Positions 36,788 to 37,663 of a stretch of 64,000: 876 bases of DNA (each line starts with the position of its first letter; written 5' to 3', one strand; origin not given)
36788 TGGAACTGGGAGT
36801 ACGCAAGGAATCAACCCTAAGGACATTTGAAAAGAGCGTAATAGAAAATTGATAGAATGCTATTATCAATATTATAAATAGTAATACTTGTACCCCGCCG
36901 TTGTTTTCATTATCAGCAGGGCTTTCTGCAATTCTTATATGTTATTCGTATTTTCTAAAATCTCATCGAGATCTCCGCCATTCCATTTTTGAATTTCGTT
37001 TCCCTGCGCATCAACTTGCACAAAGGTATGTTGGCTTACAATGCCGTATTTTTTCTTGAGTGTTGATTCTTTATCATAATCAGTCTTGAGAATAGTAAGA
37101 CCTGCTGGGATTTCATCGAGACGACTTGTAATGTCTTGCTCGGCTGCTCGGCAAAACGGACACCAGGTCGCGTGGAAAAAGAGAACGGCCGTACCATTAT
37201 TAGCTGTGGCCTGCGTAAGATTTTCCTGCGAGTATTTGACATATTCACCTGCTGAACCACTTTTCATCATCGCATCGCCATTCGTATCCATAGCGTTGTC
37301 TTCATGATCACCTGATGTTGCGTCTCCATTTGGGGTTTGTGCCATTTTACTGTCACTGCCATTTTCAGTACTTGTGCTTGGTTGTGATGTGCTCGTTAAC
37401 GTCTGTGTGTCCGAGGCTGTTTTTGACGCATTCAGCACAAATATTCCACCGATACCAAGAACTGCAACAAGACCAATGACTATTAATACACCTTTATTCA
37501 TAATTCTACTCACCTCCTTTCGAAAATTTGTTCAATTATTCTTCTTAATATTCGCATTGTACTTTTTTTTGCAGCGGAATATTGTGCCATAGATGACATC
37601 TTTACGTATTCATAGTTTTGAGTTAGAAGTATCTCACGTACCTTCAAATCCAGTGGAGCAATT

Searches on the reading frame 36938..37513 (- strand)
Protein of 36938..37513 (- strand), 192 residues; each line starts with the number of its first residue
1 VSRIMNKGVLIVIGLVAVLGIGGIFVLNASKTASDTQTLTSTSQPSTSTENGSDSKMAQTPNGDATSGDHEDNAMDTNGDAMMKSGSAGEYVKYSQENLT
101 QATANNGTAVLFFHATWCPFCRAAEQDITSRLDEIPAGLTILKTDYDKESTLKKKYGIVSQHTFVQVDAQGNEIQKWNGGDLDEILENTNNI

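Call 20: search_protein_families(library=ncbifam, proteins=[window:36938-37513:-], max_evalue=0.001)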
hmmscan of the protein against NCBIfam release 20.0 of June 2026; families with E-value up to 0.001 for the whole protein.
window:36938-37513:- (192 aa): 4 families
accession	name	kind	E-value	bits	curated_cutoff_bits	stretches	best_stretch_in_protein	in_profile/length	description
TIGR01068.1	thioredoxin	equivalog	1.9e-07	31.2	96.8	1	96-181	3-88/101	thioredoxin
NF045694.1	seleno_TsoB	exception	4.2e-07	28.4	805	1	82-176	450-552/572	rhodanese/DsbD fusion-like selenoprotein TsoB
TIGR01126.1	pdi_dom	equivalog_domain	2e-05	24.8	107.2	1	96-181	3-92/105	protein disulfide-isomerase domain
NF008229.0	PRK10996.1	equivalog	0.00024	20.8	125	1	88-179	34-124/141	thioredoxin TrxC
